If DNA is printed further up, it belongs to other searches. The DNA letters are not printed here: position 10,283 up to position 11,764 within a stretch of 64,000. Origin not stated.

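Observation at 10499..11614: mraY (MurX-type) sits away from any dcw/mur-fts neighbourhood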

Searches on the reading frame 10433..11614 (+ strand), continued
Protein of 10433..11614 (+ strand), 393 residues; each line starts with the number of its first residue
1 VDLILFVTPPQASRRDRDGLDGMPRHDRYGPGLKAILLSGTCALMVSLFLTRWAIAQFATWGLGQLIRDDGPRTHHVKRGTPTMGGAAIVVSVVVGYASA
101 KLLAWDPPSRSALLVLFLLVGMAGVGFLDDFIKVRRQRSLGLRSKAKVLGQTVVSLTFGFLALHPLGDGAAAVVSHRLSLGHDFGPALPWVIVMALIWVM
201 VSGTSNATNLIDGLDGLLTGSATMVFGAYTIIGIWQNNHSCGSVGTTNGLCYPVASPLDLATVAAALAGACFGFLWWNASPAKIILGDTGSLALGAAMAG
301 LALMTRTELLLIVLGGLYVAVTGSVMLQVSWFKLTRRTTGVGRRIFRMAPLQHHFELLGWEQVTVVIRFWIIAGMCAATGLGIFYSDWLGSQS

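Call 13: search_protein_families(library=ncbifam, proteins=[L022:3271-5037:+, L022:5090-6598:+, L022:6595-8010:+, L022:8007-9098:+, L022:9101-10558:+, L022:10583-11863:+, L022:11860-12933:+], max_evalue=1e-20)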
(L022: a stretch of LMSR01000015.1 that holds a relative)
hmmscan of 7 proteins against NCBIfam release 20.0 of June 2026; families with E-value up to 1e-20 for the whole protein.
L022:3271-5037:+ (588 aa): 9 families
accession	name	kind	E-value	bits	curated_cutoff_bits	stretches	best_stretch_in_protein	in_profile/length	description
TIGR02214.1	spoVD_pbp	equivalog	1e-100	337.9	688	1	26-577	7-563/636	stage V sporulation protein D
TIGR03423.1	pbp2_mrdA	equivalog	1.5e-85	287.9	455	1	20-570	2-592/593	penicillin-binding protein 2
NF011685.0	PRK15105.1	subfamily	4.9e-76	256.5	737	1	19-578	24-567/588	peptidoglycan glycosyltransferase FtsI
NF053573.1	PBP2_PenA_Neis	exception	6.1e-76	256.2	1105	1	20-577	27-569/572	peptidoglycan D,D-transpeptidase PBP2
NF038271.1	strep_PBP2X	exception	4.2e-61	207.1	1050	1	51-549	56-595/750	penicillin-binding protein PBP2X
NF038278.1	strep_PBP2B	exception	1.4e-30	106.4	975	1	188-547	268-655/678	penicillin-binding protein PBP2B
NF051842.1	PBP4_5_Efaec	equivalog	1.3e-26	93.2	700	1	58-551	152-652/668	penicillin-binding protein PBP4(5)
NF008061.0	PRK10795.1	equivalog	6.2e-26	91.1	962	1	15-569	14-613/634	peptidoglycan DD-transpeptidase MrdA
TIGR02074.1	PBP_1a_fam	subfamily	1.6e-25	89.9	508.75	1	225-569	223-533/535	PBP1A family penicillin-binding protein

L022:5090-6598:+ (502 aa): 19 families
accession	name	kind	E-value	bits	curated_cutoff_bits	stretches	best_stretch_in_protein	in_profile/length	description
NF001124.0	PRK00139.1-2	equivalog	2.8e-182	606.9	476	1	30-500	20-492/500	UDP-N-acetylmuramoyl-L-alanyl-D-glutamate--2,6-diaminopimelate ligase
TIGR01085.1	murE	subfamily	1.8e-151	505.2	257.3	1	36-498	2-469/472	UDP-N-acetylmuramyl-tripeptide synthetase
NF008896.0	PRK11929.1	equivalog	7.1e-150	500.7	1023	1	22-498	17-496/965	bifunctional UDP-N-acetylmuramoyl-L-alanyl-D-glutamate--2,6-diaminopimelate ligase MurE/UDP-N-acetylmuramoyl-tripeptide--D-alanyl-D-alanine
NF001126.0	PRK00139.1-4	equivalog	1.5e-144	482.2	373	1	33-498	18-480/486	UDP-N-acetylmuramoyl-L-alanyl-D-glutamate--2,6-diaminopimelate ligase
NF001123.0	PRK00139.1-1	equivalog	3.3e-126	421.8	586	1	32-498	14-487/493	UDP-N-acetylmuramoyl-L-alanyl-D-glutamate--2,6-diaminopimelate ligase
NF010628.0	PRK14022.1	equivalog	2.3e-82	277.2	536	1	35-489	32-469/483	UDP-N-acetylmuramoyl-L-alanyl-D-glutamate--L-lysine ligase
NF001130.0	PRK00139.2-4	equivalog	1.5e-64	218.6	715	1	34-498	27-509/516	UDP-N-acetylmuramoyl-L-alanyl-D-glutamate--2,6-diaminopimelate ligase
NF001129.0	PRK00139.2-3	equivalog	3.1e-53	181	762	1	34-496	37-511/517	UDP-N-acetylmuramoyl-L-alanyl-D-glutamate--2,6-diaminopimelate ligase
NF001127.0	PRK00139.2-1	equivalog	3.5e-43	148.1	997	1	312-498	322-508/520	UDP-N-acetylmuramoyl-L-alanyl-D-glutamate--2,6-diaminopimelate ligase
NF001131.0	PRK00139.2-5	equivalog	6.1e-43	147.3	1000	1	89-490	77-472/483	UDP-N-acetylmuramoyl-L-alanyl-D-glutamate--2,6-diaminopimelate ligase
TIGR01143.1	murF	subfamily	9.2e-40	136.9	288.6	1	45-394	3-333/418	UDP-N-acetylmuramoyl-tripeptide--D-alanyl-D-alanine ligase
TIGR01082.1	murC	equivalog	3.9e-33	115.2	335.1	1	212-477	169-440/449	UDP-N-acetylmuramate--L-alanine ligase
TIGR02068.2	cya_phycin_syn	equivalog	7.2e-33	113.6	850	1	120-474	478-848/862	cyanophycin synthetase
TIGR01087.1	murD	equivalog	2.9e-32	112.3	211.95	1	184-472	147-415/441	UDP-N-acetylmuramoyl-L-alanine--D-glutamate ligase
NF010623.0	PRK14016.1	subfamily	3.8e-28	98.1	877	0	314-473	684-849/871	cyanophycin synthetase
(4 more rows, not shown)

L022:6595-8010:+ (471 aa): 10 families
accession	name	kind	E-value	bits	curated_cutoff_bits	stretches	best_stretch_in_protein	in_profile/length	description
TIGR01143.1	murF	subfamily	2.7e-121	405.4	288.6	1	31-455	1-417/418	UDP-N-acetylmuramoyl-tripeptide--D-alanyl-D-alanine ligase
NF008896.0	PRK11929.1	equivalog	1.1e-112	377.7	1023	1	4-458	504-958/965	bifunctional UDP-N-acetylmuramoyl-L-alanyl-D-glutamate--2,6-diaminopimelate ligase MurE/UDP-N-acetylmuramoyl-tripeptide--D-alanyl-D-alanine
NF008041.0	PRK10773.1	equivalog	3.4e-84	283.2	551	1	1-456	1-447/453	UDP-N-acetylmuramoyl-tripeptide--D-alanyl-D-alanine ligase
NF010693.0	PRK14093.1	equivalog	1.7e-64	218.2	544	1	7-458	10-466/479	UDP-N-acetylmuramoylalanyl-D-glutamyl-2,6-diaminopimelate--D-alanyl-D-alanine ligase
NF008897.0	PRK11930.1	equivalog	3e-41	141.3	804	1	4-456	3-453/822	bifunctional UDP-N-acetylmuramoyl-tripeptide:D-alanyl-D-alanine ligase/alanine racemase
NF001124.0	PRK00139.1-2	equivalog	9e-37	126.9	476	1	22-441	25-464/500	UDP-N-acetylmuramoyl-L-alanyl-D-glutamate--2,6-diaminopimelate ligase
TIGR01085.1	murE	subfamily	1.9e-33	116.1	257.3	0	31-140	9-124/472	UDP-N-acetylmuramyl-tripeptide synthetase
NF001126.0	PRK00139.1-4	equivalog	3.1e-31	108.4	373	0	30-141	27-144/486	UDP-N-acetylmuramoyl-L-alanyl-D-glutamate--2,6-diaminopimelate ligase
TIGR01087.1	murD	equivalog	8.9e-24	84.3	211.95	1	100-440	103-414/441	UDP-N-acetylmuramoyl-L-alanine--D-glutamate ligase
TIGR01082.1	murC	equivalog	1.6e-21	77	335.1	1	98-362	97-351/449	UDP-N-acetylmuramate--L-alanine ligase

L022:8007-9098:+ (363 aa): 2 families
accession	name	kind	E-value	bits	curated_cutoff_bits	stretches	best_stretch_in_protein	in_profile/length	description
TIGR00445.1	mraY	equivalog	8.9e-93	311.3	192.05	1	20-351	6-314/321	phospho-N-acetylmuramoyl-pentapeptide-transferase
NF053644.1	MraY_archaea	equivalog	8.7e-27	94.3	450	0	151-351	170-339/340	pseudomurein biosynthesis MraY family phospho-N-acetylmuramoyl-pentapeptide-transferase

L022:9101-10558:+ (485 aa): 3 families
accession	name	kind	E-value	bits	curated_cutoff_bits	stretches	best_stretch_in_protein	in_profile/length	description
TIGR01087.1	murD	equivalog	7.5e-113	377.9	211.95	1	14-478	1-440/441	UDP-N-acetylmuramoyl-L-alanine--D-glutamate ligase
TIGR01082.1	murC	equivalog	9.9e-27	94.1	335.1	1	17-350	7-322/449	UDP-N-acetylmuramate--L-alanine ligase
NF008896.0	PRK11929.1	equivalog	8.7e-21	73.5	1023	0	118-368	603-857/965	bifunctional UDP-N-acetylmuramoyl-L-alanyl-D-glutamate--2,6-diaminopimelate ligase MurE/UDP-N-acetylmuramoyl-tripeptide--D-alanyl-D-alanine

L022:10583-11863:+ (426 aa): 6 families
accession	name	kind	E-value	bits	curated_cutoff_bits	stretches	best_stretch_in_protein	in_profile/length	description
TIGR02614.1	ftsW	equivalog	3.8e-115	384.8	337.5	1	46-398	2-356/357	putative lipid II flippase FtsW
TIGR02210.1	rodA_shape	equivalog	4.5e-84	282.6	336.7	1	54-394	4-351/357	rod shape-determining protein RodA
TIGR02615.1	spoVE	exception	4.2e-82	276.4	448.8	1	46-397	2-354/354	stage V sporulation protein E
NF008042.0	PRK10774.1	equivalog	6e-62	209.9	493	1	53-395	44-388/405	cell division protein FtsW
NF008060.0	PRK10794.1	equivalog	1.7e-49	168.8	590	1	54-393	20-357/370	peptidoglycan glycosyltransferase MrdB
NF037961.1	RodA_shape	subfamily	3.4e-48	165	150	1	263-390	274-402/415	rod shape-determining protein RodA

L022:11860-12933:+ (357 aa): 2 families
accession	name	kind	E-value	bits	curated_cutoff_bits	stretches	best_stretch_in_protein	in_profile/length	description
TIGR01133.1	murG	equivalog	6.6e-76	255.6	250.25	1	1-352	5-353/353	undecaprenyldiphospho-muramoylpentapeptide beta-N-acetylglucosaminyltransferase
NF009102.0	PRK12446.1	equivalog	2.7e-31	108.8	339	1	2-298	2-298/352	undecaprenyldiphospho-muramoylpentapeptide beta-N-acetylglucosaminyltransferase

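Call 16: find_encoding_contigs(protein=P0080, flank=10000, max_places=3)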
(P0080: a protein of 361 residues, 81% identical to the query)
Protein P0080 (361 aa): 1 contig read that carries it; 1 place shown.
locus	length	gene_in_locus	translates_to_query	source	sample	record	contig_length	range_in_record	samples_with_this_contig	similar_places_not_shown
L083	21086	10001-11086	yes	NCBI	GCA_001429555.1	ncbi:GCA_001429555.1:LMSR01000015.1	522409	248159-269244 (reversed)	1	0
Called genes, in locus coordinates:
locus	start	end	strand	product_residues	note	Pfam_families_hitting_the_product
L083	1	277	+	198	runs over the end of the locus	PF02589:LUD_dom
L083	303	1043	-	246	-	PF01471:PG_binding_1, PF08291:Peptidase_M15_3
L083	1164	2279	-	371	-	PF05175:MTS, PF03602:Cons_hypoth95 (weak), PF13649:Methyltransf_25 (weak), PF05958:tRNA_U5-meth_tr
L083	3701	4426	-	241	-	PF07848:PaaX (faint), PF20803:PaaX_M (weak), PF08223:PaaX_C (weak)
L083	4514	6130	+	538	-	PF18158:AidB_N, PF02770:Acyl-CoA_dh_M, PF00441:Acyl-CoA_dh_1, PF08028:Acyl-CoA_dh_2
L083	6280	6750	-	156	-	PF02464:CinA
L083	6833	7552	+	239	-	PF18029:Glyoxalase_6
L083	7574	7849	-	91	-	-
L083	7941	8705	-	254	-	PF06724:DUF1206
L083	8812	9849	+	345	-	PF06081:ArAE_1, PF13515:FUSC_2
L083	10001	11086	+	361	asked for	PF00953:Glycos_transf_4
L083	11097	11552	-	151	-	PF00293:NUDIX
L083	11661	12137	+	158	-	PF13302:Acetyltransf_3, PF00583:Acetyltransf_1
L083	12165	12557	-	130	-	-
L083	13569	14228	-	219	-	PF13489:Methyltransf_23, PF13847:Methyltransf_31, PF08241:Methyltransf_11, PF08242:Methyltransf_12, PF13649:Methyltransf_25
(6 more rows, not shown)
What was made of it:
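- On Duplicated-target antibiotic resistance gene: This is shown for Soil797, where both copies lie on one contig (calls 13, 16).
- Soil797 contig LMSR01000015.1 holds the dcw cluster with its own mraY (L022) and the paralog about 228 kb away (calls 13, 16). Soil797 has both copies (calls 13, 16).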

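Call 17: find_encoding_contigs(protein=P0040, flank=10000, max_places=3)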
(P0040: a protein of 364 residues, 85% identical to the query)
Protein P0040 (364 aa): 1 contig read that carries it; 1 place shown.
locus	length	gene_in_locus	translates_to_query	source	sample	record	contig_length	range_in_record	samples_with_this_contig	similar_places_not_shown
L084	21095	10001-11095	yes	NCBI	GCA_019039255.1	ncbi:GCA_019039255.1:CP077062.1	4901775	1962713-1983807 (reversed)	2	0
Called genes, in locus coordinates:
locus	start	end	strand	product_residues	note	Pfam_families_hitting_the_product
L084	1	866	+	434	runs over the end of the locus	PF00672:HAMP (weak), PF00512:HisKA, PF02518:HATPase_c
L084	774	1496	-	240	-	PF20401:Rhomboid_2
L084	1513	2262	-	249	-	PF09924:LPG_synthase_C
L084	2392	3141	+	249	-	-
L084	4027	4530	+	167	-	PF00756:Esterase (weak)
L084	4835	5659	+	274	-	PF00756:Esterase (weak)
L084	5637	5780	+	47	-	-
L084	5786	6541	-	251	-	PF00657:Lipase_GDSL, PF13472:Lipase_GDSL_2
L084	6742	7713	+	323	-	PF01544:CorA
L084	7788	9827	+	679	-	PF01564:Spermine_synth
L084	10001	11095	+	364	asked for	PF00953:Glycos_transf_4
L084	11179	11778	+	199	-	-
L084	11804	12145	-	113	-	PF06262:Zincin_1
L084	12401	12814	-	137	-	-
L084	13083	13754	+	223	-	PF00753:Lactamase_B, PF12706:Lactamase_B_2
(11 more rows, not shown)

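Call 19: search_solved_structures(query=window:10529-11611:+, show_alignments=3)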
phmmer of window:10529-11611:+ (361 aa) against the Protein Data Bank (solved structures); distinct sequences matched with E-value up to 0.001: 5.
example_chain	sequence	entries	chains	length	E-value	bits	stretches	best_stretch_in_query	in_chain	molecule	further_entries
8g01_A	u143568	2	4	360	2.2e-59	204.7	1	7-350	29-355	Phospho-N-acetylmuramoyl-pentapeptide-transferase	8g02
8tlu_A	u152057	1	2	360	2.2e-59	204.7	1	7-350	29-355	Phospho-N-acetylmuramoyl-pentapeptide-transferase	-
5jnq_A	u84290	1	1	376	8.4e-50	173.1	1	13-351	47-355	Phospho-N-acetylmuramoyl-pentapeptide-transferase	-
9zno_A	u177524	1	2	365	1.1e-44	156.3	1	6-349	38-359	Phospho-N-acetylmuramoyl-pentapeptide-transferase (MraY)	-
4j72_A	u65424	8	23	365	2.7e-43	151.7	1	31-348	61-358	Phospho-N-acetylmuramoyl-pentapeptide-transferase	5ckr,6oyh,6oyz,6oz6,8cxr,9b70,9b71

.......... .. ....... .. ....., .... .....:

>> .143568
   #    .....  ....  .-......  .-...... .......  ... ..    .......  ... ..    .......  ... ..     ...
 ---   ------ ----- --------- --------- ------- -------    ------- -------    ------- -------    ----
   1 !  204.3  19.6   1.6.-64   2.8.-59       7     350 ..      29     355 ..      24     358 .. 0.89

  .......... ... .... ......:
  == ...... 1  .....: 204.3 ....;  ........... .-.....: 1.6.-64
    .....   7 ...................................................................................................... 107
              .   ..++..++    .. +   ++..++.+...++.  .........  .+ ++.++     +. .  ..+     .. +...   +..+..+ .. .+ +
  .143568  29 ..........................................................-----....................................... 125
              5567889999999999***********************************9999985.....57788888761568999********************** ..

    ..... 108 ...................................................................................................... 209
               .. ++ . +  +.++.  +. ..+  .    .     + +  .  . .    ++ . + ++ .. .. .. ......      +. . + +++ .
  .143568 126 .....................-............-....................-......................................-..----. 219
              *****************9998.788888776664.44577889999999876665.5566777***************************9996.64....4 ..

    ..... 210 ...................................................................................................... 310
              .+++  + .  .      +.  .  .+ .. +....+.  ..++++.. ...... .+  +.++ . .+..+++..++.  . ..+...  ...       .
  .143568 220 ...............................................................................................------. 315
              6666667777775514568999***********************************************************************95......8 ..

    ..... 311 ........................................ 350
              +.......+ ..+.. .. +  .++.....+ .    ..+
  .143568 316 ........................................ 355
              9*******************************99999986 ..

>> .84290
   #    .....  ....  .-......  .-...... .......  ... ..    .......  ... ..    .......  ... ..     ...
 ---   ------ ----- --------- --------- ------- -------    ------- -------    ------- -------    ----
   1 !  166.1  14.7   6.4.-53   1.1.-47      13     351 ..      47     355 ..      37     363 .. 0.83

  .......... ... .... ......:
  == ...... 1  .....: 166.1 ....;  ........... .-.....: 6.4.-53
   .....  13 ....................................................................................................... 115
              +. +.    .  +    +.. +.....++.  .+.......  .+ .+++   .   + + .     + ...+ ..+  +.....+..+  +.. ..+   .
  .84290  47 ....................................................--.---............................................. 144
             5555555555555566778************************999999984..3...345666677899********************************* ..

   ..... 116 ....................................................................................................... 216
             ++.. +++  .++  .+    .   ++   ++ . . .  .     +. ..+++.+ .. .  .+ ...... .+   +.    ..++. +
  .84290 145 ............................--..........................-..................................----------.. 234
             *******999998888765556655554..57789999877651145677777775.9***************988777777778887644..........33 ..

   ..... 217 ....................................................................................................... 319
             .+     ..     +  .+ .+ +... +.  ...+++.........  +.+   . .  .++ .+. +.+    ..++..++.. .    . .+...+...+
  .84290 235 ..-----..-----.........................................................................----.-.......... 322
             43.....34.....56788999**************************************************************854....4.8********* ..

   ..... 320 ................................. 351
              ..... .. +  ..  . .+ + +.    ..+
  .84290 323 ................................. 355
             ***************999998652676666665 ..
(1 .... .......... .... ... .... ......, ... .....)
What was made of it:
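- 10529..11614 (+): mraY2: stand-alone paralog of phospho-MurNAc-pentapeptide translocase. It is 361 aa with a TTG start and a TAG stop at 11612-11614. PDB MraY chains match at E = 2e-59 (call 19).
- Checked: PDB MraY chains match at E = 2e-59 over residues 7-350 (call 19).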
